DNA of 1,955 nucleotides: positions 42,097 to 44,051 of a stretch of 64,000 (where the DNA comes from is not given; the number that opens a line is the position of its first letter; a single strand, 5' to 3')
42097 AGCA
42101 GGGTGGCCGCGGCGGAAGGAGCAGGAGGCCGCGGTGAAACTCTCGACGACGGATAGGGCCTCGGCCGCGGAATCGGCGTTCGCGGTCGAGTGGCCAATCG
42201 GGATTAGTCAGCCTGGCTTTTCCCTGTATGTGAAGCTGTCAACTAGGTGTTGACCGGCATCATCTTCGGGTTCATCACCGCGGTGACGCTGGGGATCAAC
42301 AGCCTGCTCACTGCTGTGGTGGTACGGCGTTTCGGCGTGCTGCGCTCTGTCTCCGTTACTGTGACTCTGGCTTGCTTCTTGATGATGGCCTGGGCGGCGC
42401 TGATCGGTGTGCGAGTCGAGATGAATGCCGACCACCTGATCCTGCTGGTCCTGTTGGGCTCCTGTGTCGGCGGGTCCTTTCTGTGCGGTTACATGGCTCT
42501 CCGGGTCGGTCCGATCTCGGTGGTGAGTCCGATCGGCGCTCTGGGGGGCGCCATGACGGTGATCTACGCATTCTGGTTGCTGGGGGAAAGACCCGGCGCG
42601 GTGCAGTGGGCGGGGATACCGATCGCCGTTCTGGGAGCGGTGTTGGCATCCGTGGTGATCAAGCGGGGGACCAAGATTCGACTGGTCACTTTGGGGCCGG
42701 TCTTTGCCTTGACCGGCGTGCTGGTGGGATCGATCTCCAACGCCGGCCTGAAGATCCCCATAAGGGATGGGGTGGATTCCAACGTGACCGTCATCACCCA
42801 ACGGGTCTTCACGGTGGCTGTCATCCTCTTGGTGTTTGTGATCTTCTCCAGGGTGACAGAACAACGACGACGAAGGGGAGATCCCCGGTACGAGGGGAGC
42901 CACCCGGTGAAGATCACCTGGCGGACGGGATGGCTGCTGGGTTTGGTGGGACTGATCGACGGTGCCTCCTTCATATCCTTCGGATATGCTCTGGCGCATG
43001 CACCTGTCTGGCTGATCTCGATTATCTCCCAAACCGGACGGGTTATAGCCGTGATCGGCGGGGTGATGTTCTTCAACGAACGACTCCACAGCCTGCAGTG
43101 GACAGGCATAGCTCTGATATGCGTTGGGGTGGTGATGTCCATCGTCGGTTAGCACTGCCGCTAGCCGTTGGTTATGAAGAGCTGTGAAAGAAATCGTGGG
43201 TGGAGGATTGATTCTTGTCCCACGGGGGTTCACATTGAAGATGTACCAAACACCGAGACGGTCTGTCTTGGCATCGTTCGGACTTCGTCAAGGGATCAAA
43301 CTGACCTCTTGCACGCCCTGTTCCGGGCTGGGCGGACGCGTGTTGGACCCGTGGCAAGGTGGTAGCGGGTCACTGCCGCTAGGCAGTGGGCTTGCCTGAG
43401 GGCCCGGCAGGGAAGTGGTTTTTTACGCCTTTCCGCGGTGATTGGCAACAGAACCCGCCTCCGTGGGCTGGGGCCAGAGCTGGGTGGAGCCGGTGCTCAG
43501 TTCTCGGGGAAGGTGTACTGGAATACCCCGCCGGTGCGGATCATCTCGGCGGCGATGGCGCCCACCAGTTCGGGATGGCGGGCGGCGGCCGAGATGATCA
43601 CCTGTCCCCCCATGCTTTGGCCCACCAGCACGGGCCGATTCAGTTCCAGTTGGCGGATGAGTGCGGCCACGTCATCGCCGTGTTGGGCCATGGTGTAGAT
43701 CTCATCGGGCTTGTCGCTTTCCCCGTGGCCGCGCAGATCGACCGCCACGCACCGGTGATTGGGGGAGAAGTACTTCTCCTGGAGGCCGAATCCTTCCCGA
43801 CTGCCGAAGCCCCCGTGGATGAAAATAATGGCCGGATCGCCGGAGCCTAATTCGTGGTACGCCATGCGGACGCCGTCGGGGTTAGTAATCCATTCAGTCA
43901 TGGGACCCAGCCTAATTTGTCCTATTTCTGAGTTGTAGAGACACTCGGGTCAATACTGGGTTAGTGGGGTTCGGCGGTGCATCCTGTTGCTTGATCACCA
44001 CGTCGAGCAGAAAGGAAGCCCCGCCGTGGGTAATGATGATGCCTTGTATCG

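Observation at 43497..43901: Sixth hydrolase copy carrying an in-frame internal deletion between short repeats, convergent with an EamA gene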

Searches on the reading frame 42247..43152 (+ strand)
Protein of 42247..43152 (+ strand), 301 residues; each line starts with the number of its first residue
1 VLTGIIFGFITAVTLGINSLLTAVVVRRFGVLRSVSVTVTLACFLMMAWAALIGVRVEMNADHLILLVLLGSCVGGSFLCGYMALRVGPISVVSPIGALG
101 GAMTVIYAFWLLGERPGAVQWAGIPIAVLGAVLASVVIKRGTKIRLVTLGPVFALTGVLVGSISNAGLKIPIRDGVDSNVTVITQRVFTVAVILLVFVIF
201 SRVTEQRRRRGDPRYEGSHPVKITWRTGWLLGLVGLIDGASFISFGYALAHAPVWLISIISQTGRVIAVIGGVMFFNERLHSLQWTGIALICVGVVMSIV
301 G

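Call 7: search_protein_families(library=pfam, proteins=[window:42247-43152:+], max_evalue=0.01)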
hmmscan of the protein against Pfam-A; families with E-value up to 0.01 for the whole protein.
window:42247-43152:+ (301 aa): 3 families
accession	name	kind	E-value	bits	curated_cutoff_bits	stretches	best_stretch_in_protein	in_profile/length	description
PF00892.27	EamA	-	5.5e-24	85.4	28.2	2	3-135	2-134/135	EamA-like transporter family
PF03151.22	TPT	-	0.00055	19.8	30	1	40-297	41-289/291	Triose-phosphate Transporter family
PF14927.11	Neurensin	-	0.0033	17.6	27.7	1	222-299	38-110/132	Neurensin/Transmembrane protein 74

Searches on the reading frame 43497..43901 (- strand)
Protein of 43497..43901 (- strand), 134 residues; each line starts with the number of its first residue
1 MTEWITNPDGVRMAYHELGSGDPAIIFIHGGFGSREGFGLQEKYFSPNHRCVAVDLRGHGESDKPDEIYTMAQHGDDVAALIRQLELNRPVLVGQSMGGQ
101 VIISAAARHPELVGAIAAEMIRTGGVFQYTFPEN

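Call 7: search_protein_families(library=pfam, proteins=[window:43497-43901:-], max_evalue=0.01)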
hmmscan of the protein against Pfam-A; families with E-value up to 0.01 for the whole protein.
window:43497-43901:- (134 aa): 4 families
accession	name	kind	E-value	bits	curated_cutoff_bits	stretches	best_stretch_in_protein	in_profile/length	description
PF00561.26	Abhydrolase_1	-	1.5e-19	71.1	25.8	1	23-118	1-99/245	alpha/beta hydrolase fold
PF12697.13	Abhydrolase_6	-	2.5e-15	58.2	26.3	1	25-114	1-88/217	Alpha/beta hydrolase family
PF12146.15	Hydrolase_4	-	4.6e-10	39.6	27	1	24-116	6-105/239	Serine aminopeptidase, S33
PF00756.26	Esterase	-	0.0038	17.5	22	1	90-118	117-145/251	Putative esterase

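Call 9: find_encoding_contigs(protein=window:43497-43901:-, flank=10000, max_places=10)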
Protein window:43497-43901:- (134 aa): 3 contigs read that carry it; 2 places shown.
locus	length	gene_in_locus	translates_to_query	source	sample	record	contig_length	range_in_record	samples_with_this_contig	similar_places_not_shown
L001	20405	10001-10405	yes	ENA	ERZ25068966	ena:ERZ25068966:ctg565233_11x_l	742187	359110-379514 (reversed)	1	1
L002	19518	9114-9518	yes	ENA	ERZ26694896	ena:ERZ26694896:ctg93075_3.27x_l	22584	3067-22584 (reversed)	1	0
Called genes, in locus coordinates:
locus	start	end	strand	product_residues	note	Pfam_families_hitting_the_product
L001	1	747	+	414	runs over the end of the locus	PF00696:AA_kinase, PF22629:ACT_AHAS_ss (faint), PF01842:ACT, PF22468:ACT_9, PF13840:ACT_7, PF01842:ACT, PF22468:ACT_9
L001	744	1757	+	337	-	PF01118:Semialdhyde_dh, PF02774:Semialdhyde_dhC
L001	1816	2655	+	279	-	PF00561:Abhydrolase_1, PF12146:Hydrolase_4, PF12697:Abhydrolase_6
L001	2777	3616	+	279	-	PF00561:Abhydrolase_1, PF12146:Hydrolase_4, PF12697:Abhydrolase_6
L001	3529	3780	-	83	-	-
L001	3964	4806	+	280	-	PF00561:Abhydrolase_1, PF12146:Hydrolase_4, PF12697:Abhydrolase_6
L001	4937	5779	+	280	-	PF00561:Abhydrolase_1, PF12146:Hydrolase_4, PF12697:Abhydrolase_6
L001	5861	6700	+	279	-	PF00561:Abhydrolase_1, PF12146:Hydrolase_4, PF12697:Abhydrolase_6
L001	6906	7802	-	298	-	PF00892:EamA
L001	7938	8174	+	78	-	-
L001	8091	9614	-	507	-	-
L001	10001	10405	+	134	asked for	PF12146:Hydrolase_4, PF00561:Abhydrolase_1, PF12697:Abhydrolase_6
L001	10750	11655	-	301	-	PF00892:EamA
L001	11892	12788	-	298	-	PF00892:EamA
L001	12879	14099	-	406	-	PF00528:BPD_transp_1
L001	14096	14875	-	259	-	PF00005:ABC_tran, PF13304:AAA_21 (faint)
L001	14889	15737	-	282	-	PF00528:BPD_transp_1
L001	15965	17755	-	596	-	-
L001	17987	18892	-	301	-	PF00892:EamA, PF03151:TPT (weak), PF00892:EamA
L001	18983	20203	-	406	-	PF00528:BPD_transp_1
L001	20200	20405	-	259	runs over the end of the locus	PF00005:ABC_tran, PF13304:AAA_21 (faint)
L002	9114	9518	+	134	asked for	PF12146:Hydrolase_4, PF00561:Abhydrolase_1, PF12697:Abhydrolase_6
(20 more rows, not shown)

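Call 61: find_homologous_proteins(query=window:43497-43901:-, max_evalue=0.00001)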
Query window:43497-43901:- (134 aa): 46 proteins with E <= 0.00001 among 71 candidates.
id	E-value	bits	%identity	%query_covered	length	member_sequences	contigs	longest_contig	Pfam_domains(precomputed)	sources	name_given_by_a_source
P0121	1.6e-85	302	100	100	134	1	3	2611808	PF12697.14,PF00561.27,PF12146.16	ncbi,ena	-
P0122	6.4e-60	219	84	83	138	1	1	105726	PF12697.14,PF00561.27,PF12146.16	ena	-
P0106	2.2e-57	211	79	85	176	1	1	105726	PF12697.14,PF00561.27,PF12146.16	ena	-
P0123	2.3e-55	204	75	88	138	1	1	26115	PF12697.14,PF00561.27,PF12146.16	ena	-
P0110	6.8e-54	199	75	88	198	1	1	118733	PF00756.27,PF12697.14,PF00561.27,PF12146.16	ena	-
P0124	3.2e-50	187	70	86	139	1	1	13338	PF12697.14,PF00561.27,PF12146.16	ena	-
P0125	3.0e-49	184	74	85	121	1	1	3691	PF12697.14,PF00561.27,PF12146.16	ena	-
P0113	2.4e-48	181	68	88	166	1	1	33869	PF00756.27,PF12697.14,PF00561.27,PF12146.16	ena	-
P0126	8.6e-46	173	69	78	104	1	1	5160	PF12697.14,PF00561.27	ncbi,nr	ncbi:MAG: alpha/beta hydrolase, partial [bacterium]|nr:alpha/beta hydrolase [bacterium]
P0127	9.8e-45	170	64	88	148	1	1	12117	PF12697.14,PF00561.27,PF00975.27,PF12146.16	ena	-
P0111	1.7e-44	169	66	88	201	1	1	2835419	PF00756.27,PF12697.14,PF00561.27,PF12146.16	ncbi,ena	-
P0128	2.1e-44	169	87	63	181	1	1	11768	PF12697.14,PF00561.27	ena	-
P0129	2.5e-42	162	68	87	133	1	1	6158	PF12697.14,PF00561.27,PF12146.16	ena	-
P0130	1.6e-32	130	64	74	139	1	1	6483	PF12697.14,PF00561.27,PF12146.16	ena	-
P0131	1.0e-27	115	50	81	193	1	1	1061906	PF12697.14,PF00561.27,PF12146.16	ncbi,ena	-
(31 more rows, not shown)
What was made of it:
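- The junction is identical in three contigs from different samples, two of them from contigs of 0.7 Mb and 2.6 Mb (calls 9, 61).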
